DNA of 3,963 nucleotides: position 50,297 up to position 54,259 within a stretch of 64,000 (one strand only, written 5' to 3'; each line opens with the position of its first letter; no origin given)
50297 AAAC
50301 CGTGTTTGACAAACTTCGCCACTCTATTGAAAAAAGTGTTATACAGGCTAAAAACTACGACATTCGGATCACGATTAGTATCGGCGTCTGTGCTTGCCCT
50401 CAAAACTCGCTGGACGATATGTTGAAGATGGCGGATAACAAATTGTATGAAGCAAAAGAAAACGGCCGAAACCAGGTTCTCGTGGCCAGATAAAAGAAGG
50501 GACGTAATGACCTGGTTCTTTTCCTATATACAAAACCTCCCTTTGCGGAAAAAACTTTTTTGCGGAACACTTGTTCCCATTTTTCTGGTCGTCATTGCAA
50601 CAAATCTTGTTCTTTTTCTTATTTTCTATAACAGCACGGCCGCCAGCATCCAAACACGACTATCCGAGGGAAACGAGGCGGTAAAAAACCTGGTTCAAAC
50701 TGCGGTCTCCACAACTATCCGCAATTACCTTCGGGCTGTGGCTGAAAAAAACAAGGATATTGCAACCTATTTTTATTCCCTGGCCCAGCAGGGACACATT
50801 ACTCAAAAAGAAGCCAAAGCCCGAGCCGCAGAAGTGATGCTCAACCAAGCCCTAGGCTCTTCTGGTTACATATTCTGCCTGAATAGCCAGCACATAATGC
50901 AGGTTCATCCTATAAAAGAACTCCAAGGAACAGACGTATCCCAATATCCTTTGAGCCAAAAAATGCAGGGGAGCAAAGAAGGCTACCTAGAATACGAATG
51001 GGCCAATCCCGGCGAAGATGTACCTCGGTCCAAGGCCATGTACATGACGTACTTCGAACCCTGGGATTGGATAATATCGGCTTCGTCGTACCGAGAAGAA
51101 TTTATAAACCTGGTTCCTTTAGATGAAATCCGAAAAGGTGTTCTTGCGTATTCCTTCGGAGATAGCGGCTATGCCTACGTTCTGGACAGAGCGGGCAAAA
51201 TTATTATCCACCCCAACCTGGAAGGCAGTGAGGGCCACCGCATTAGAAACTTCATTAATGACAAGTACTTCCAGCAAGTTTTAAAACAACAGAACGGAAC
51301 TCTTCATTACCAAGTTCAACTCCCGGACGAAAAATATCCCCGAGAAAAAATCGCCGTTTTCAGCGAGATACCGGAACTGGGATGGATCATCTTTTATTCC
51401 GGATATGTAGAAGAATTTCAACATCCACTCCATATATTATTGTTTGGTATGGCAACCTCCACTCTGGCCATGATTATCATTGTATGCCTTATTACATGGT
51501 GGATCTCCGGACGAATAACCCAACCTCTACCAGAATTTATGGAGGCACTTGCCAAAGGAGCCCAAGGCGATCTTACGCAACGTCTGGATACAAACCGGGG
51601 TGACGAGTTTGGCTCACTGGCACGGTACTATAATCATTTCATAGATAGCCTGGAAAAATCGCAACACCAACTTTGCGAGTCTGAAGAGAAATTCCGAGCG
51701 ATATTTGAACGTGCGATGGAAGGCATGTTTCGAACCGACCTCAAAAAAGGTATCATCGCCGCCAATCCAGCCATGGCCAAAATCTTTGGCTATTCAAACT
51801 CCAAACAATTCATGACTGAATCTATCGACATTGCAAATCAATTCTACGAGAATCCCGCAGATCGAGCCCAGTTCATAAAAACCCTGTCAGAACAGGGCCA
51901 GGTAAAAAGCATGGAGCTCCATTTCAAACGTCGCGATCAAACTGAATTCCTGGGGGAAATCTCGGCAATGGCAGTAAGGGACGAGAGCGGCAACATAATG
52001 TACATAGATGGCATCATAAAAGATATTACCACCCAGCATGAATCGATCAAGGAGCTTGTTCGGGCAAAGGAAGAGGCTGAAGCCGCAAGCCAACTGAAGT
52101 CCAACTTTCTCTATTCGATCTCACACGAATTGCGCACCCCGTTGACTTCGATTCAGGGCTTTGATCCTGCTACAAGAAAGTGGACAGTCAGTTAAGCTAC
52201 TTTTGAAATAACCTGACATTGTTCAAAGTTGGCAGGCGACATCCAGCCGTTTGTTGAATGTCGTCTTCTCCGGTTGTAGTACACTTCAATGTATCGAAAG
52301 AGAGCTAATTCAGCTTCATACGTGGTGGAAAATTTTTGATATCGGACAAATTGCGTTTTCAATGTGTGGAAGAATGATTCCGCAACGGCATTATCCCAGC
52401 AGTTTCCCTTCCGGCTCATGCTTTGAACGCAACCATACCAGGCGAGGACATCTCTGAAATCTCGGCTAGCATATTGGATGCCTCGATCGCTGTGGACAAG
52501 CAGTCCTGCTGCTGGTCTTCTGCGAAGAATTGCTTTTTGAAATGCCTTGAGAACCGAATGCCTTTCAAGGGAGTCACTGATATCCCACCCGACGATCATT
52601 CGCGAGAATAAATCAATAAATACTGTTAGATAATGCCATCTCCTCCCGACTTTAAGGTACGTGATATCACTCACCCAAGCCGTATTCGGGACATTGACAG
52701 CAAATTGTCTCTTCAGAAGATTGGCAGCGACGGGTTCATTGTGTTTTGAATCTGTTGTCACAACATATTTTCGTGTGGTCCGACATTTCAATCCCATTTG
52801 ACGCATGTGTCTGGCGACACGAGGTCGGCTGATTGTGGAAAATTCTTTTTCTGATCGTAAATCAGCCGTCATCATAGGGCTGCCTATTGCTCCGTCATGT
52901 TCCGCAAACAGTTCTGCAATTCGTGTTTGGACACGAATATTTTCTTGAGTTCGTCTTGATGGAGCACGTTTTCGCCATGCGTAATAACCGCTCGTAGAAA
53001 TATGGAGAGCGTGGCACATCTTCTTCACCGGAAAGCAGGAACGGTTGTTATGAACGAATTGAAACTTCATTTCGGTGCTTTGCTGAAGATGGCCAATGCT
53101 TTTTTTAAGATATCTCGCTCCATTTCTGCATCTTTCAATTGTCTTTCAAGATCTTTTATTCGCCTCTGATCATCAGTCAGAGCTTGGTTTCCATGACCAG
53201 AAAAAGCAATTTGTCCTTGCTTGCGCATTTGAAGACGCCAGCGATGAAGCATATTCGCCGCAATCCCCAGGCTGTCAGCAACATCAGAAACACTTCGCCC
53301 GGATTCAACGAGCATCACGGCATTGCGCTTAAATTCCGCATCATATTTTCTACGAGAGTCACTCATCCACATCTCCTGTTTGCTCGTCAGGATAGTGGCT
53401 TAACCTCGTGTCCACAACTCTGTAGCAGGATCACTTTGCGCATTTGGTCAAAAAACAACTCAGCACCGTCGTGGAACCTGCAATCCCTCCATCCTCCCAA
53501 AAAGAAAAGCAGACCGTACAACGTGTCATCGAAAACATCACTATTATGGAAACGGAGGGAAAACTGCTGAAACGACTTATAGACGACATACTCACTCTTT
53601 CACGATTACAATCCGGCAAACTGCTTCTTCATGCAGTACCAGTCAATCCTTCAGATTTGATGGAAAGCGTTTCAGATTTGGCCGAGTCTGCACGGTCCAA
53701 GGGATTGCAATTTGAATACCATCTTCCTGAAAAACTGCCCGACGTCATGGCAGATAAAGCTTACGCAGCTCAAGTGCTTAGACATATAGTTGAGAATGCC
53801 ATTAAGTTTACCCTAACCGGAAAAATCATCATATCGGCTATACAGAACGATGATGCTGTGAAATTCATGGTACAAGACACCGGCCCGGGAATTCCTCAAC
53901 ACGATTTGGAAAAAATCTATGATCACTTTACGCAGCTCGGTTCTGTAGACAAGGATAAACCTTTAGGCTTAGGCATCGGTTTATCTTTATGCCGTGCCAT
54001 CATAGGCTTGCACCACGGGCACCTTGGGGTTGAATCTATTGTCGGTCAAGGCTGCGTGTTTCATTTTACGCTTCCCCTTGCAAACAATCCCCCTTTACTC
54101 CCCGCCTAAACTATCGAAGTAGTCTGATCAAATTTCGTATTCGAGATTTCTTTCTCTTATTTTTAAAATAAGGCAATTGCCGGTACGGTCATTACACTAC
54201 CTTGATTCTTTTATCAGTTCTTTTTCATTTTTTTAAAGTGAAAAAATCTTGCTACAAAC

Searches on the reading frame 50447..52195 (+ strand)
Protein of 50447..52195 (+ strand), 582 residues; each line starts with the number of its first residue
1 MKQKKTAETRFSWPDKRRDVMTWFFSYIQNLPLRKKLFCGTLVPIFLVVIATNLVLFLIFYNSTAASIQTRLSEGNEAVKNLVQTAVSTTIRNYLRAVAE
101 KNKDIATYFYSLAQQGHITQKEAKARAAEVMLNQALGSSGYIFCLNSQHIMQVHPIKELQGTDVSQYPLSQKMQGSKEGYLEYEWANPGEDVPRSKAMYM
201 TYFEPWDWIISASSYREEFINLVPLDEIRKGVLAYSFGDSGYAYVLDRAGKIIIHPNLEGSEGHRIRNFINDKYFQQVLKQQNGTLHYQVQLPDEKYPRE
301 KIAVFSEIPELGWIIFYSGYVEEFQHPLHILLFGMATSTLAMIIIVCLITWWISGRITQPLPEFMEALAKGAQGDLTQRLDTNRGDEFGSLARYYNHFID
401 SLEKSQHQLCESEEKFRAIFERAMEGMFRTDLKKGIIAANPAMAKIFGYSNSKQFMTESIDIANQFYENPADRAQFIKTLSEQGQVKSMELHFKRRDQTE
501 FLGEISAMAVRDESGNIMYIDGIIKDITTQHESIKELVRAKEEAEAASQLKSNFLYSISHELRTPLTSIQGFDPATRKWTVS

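Call 39: search_protein_families(library=pfam, proteins=[window:50447-52195:+], max_evalue=0.00001)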
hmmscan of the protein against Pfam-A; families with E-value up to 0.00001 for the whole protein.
window:50447-52195:+ (582 aa): 9 families
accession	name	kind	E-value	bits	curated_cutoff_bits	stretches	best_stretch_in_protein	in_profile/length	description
PF08269.17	dCache_2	-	2.3e-39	135.7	26.5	1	74-324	45-297/298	Cache domain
PF17200.10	sCache_2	-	4.3e-39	134.4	25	2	109-219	23-145/155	Single Cache domain 2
PF17201.10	Cache_3-Cache_2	-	1.2e-33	117.1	27.7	2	225-327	188-292/299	Cache 3/Cache 2 fusion domain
PF13426.13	PAS_9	-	3.3e-13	50.2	27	1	426-528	3-102/103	PAS domain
PF00989.32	PAS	-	6.1e-11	42.8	22.6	1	414-527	1-113/113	PAS fold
PF02743.24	dCache_1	-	6.1e-11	42.7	45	1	223-317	150-239/240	Cache domain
PF00672.30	HAMP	-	2.8e-10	40.8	25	1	352-403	1-52/53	HAMP domain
PF13188.13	PAS_8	-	9.1e-09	35.4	21.8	1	414-470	1-54/65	PAS domain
PF00512.31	HisKA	-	5.3e-07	30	26.9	1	551-572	2-23/66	His Kinase A (phospho-acceptor) domain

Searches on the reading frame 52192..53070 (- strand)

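Call 39: search_protein_families(library=pfam, proteins=[window:52192-53070:-], max_evalue=0.00001)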
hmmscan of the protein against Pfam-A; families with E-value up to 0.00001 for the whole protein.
window:52192-53070:- (292 aa): 5 families
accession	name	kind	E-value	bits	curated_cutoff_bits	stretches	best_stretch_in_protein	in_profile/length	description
PF00665.32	rve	-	1.9e-26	92.7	32.6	1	128-224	4-102/102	Integrase core domain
PF13276.12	HTH_21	-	1.2e-13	51.5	28.1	1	49-102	8-60/60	HTH-like domain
PF13333.12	rve_2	-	5.5e-12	46.1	22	1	231-284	1-53/56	Integrase core domain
PF13683.12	rve_3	-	3.8e-11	43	26.5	1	213-279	2-67/67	Integrase core domain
PF13610.12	DDE_Tnp_IS240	-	2.9e-06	27.9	27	1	130-256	2-125/139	DDE domain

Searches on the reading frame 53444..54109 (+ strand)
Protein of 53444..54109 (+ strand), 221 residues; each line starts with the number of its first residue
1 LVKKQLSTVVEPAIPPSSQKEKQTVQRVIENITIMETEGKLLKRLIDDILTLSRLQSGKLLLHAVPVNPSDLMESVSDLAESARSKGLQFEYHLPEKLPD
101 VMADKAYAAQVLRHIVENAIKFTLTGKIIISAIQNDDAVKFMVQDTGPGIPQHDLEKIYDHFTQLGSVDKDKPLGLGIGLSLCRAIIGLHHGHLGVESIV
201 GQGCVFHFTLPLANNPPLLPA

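Call 69: search_protein_families(library=pfam, proteins=[window:53444-54109:+], max_evalue=0.0001)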
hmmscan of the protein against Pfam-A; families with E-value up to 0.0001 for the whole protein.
window:53444-54109:+ (221 aa): 1 family
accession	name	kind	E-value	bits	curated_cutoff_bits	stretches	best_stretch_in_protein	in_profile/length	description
PF02518.31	HATPase_c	-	4.4e-24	85.5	26.4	1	106-213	4-110/111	Histidine kinase-, DNA gyrase B-, and HSP90-like ATPase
